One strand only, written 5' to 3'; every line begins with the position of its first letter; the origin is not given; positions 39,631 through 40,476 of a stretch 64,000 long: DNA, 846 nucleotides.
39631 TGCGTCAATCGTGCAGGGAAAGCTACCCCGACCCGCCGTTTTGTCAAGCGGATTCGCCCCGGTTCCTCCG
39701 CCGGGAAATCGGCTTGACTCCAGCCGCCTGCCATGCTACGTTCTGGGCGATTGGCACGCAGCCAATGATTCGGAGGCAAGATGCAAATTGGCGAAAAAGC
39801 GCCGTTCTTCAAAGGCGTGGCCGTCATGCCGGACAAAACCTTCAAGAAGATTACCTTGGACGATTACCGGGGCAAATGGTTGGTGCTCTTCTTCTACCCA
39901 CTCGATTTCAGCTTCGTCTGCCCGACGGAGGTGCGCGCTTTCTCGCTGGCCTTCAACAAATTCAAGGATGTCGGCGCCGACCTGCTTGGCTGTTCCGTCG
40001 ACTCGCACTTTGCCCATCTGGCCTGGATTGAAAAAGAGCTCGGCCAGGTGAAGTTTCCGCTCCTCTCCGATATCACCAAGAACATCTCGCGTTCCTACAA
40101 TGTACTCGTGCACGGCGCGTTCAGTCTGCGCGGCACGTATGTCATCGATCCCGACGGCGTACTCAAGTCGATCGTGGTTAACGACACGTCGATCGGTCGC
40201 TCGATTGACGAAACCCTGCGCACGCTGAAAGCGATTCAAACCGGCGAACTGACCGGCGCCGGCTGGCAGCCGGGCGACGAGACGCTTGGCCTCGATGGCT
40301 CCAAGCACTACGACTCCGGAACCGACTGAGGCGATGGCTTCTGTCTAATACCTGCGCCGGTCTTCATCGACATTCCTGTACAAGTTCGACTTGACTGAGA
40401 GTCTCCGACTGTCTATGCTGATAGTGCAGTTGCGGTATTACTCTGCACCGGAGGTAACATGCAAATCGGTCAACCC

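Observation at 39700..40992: Tandem peroxiredoxin duplication in which the second copy has lost the peroxidatic cysteine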

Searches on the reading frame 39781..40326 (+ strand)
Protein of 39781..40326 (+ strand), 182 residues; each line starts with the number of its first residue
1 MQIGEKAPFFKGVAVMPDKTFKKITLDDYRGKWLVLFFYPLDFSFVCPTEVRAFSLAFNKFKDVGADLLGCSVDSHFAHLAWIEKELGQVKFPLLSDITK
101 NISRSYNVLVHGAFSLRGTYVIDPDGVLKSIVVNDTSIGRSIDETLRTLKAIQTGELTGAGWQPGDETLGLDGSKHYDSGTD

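Call 4: search_protein_families(library=pfam, proteins=[window:39781-40326:+], max_evalue=0.01)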
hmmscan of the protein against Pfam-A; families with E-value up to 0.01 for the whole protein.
window:39781-40326:+ (182 aa): 2 families
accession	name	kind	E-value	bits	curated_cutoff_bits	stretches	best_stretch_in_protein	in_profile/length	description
PF00578.27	AhpC-TSA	-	1.4e-35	122.3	26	1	3-130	1-123/124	AhpC/TSA family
PF08534.16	Redoxin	-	2.1e-12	47.5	26.6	1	3-133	2-133/148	Redoxin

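Call 5: search_protein_families(library=ncbifam, proteins=[window:39781-40326:+], max_evalue=0.01)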
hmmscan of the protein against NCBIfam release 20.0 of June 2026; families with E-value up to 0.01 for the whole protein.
window:39781-40326:+ (182 aa): 12 families
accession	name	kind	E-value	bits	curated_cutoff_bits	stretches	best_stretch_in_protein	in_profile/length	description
NF040737.1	peroxi_PrxU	equivalog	2.9e-43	148.3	270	1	2-169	37-215/233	thioredoxin-dependent peroxiredoxin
TIGR03137.1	AhpC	equivalog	2.1e-42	145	272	1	5-169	6-177/187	alkyl hydroperoxide reductase subunit C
NF009669.0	PRK13190.1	equivalog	6.7e-35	120.1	261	1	19-169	16-175/203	putative peroxiredoxin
NF009668.0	PRK13189.1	equivalog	7.2e-35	120.2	211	1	2-166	11-181/224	peroxiredoxin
NF011576.0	PRK15000.1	subfamily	5.2e-31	107.9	301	1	6-169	7-182/200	peroxiredoxin C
NF009670.0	PRK13191.1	equivalog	1.3e-28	100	374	1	3-156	9-164/215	putative peroxiredoxin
NF010122.0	PRK13599.1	equivalog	2.1e-26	92.7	456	1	4-159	10-167/220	peroxiredoxin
NF053650.1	PerredPrxQDein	equivalog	2e-11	44.1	260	1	16-128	6-122/148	thioredoxin-dependent peroxiredoxin PrxQ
NF002854.0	PRK03147.1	subfamily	4.8e-10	39.6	170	1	1-146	36-169/176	thiol-disulfide oxidoreductase ResA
NF006960.0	PRK09437.1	equivalog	1.3e-09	38.1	140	1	2-114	5-111/156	thioredoxin-dependent thiol peroxidase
NF001808.0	PRK00522.1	equivalog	2e-06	27.3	123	1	2-126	19-141/167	thiol peroxidase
NF045827.1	perox_SUH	exception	0.00011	21.6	298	1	2-136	19-152/178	thiol peroxidase Prx-SUH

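Call 13: list_cluster_members(proteins=[window:39781-40326:+, window:40459-40989:+, P0002, window:38240-39610:-])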
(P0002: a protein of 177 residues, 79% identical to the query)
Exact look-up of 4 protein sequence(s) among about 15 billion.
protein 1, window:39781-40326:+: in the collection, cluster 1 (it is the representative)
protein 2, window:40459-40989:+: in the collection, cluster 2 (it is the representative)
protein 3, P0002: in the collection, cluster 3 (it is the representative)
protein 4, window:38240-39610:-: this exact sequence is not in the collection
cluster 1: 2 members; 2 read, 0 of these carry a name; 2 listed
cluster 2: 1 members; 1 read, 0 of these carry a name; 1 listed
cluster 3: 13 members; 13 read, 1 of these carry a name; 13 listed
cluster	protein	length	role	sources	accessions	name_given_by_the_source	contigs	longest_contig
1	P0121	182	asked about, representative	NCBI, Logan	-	-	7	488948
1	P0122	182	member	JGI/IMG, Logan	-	-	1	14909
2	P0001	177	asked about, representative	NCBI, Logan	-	-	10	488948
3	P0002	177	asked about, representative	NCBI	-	-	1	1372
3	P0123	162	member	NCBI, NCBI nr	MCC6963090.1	MAG: redoxin domain-containing protein [candidate division Zixibacteria bacterium] | redoxin domain-containing protein [candidate division Zixibacteria bacterium]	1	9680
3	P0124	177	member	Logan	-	-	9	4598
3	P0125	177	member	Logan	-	-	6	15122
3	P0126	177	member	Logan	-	-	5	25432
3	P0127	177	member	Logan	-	-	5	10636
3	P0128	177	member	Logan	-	-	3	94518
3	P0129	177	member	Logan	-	-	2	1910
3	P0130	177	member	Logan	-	-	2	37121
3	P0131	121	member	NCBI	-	-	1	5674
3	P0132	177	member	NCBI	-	-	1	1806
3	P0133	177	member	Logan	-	-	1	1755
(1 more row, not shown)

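Call 14: find_encoding_contigs(protein=P0128, flank=6000, max_places=2)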
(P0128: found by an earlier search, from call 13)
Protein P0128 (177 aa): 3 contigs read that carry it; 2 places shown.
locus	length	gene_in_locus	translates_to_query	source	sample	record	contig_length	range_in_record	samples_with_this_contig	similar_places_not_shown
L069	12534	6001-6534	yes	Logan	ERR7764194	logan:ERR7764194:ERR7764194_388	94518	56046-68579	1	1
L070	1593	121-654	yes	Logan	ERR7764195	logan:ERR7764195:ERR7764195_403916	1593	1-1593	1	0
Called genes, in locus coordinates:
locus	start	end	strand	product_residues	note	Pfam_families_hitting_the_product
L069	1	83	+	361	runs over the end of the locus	PF09459:EB_dh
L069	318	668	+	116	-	PF09966:DUF2200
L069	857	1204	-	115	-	PF02311:AraC_binding (weak), PF07883:Cupin_2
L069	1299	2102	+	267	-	PF01261:AP_endonuc_2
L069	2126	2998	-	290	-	PF00892:EamA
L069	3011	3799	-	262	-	PF00106:adh_short, PF08659:KR, PF23441:SDR, PF13561:adh_short_C2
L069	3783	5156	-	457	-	PF01546:Peptidase_M20, PF07687:M20_dimer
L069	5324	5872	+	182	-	PF00578:AhpC-TSA, PF08534:Redoxin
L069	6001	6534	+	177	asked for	PF00578:AhpC-TSA, PF08534:Redoxin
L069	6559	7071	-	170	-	PF04306:DUF456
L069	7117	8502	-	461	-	PF00474:SSF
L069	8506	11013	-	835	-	PF13620:CarboxypepD_reg, PF13715:CarbopepD_reg_2, PF07715:Plug, PF00593:TonB_dep_Rec_b-barrel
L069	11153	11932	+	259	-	PF01209:Ubie_methyltran, PF13489:Methyltransf_23, PF01135:PCMT (weak), PF01728:FtsJ (weak), PF08241:Methyltransf_11, PF08242:Methyltransf_12, PF13649:Methyltransf_25, PF13847:Methyltransf_31, +2 more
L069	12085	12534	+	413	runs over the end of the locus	PF06245:DUF1015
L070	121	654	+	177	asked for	PF00578:AhpC-TSA, PF08534:Redoxin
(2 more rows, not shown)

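Call 15: find_encoding_contigs(protein=P0122, flank=6000, max_places=2)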
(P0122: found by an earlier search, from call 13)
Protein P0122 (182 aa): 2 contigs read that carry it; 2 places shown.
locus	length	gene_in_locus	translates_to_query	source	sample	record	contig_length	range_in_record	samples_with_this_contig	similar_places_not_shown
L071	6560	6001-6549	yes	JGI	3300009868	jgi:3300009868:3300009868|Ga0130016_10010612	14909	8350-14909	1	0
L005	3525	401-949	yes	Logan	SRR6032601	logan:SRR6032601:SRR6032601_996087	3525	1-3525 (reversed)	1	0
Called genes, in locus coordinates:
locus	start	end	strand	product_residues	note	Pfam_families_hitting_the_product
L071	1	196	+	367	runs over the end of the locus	PF09459:EB_dh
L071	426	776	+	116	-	PF09966:DUF2200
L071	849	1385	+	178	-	-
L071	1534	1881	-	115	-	PF02311:AraC_binding (weak), PF07883:Cupin_2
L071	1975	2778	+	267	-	PF01261:AP_endonuc_2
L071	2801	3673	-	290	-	PF00892:EamA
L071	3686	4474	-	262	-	PF00106:adh_short, PF08659:KR, PF23441:SDR, PF13460:NAD_binding_10 (weak), PF13561:adh_short_C2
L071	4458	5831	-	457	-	PF01546:Peptidase_M20, PF07687:M20_dimer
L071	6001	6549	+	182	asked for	PF00578:AhpC-TSA, PF08534:Redoxin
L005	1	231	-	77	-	?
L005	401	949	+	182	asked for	PF00578:AhpC-TSA, PF08534:Redoxin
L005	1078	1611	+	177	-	PF00578:AhpC-TSA, PF08534:Redoxin (weak)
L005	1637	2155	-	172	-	PF04306:DUF456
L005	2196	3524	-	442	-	?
